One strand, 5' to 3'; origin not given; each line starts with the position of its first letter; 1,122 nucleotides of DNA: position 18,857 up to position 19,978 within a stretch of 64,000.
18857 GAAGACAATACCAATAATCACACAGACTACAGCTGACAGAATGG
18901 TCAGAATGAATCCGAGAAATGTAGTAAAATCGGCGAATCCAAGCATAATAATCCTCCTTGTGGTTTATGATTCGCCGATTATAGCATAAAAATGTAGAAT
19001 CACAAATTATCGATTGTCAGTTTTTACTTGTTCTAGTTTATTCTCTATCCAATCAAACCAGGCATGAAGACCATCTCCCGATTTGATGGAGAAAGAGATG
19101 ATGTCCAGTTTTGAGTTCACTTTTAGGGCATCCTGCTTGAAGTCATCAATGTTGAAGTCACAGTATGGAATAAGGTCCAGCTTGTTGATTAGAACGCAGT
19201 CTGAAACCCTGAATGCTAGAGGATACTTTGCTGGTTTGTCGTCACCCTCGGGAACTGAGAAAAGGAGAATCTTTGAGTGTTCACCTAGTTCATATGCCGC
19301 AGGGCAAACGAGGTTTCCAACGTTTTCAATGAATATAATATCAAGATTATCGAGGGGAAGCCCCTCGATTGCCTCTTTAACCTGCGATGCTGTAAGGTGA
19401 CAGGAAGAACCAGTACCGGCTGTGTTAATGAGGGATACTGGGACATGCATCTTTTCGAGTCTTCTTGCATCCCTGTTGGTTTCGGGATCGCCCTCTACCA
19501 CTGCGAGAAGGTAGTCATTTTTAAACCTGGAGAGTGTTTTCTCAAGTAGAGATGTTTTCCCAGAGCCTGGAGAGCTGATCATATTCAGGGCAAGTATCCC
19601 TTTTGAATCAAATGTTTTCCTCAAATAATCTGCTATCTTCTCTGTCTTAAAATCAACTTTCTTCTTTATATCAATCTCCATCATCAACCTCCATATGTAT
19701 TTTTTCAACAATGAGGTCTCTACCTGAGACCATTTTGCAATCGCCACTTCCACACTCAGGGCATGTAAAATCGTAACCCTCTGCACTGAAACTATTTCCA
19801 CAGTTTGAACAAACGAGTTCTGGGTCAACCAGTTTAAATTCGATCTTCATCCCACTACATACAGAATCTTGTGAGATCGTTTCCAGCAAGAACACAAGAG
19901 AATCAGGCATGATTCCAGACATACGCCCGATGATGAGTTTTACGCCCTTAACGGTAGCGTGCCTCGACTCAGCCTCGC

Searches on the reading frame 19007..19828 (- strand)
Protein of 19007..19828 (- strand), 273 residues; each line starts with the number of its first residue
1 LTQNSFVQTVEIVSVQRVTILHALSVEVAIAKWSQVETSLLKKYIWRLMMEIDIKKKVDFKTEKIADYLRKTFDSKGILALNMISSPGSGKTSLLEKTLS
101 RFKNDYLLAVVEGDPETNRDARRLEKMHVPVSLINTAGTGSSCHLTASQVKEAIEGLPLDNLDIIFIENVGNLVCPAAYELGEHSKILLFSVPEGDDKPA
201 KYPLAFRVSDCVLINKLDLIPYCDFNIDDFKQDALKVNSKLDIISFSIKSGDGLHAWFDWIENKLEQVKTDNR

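Call 47: search_protein_families(library=pfam, proteins=[window:19007-19828:-], max_evalue=0.00001)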
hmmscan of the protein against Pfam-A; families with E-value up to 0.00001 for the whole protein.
window:19007-19828:- (273 aa): 1 family
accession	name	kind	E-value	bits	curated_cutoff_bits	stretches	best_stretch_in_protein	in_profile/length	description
PF02492.25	cobW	-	2.4e-19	70.1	20.7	1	85-244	7-179/180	CobW/HypB/UreG, nucleotide-binding domain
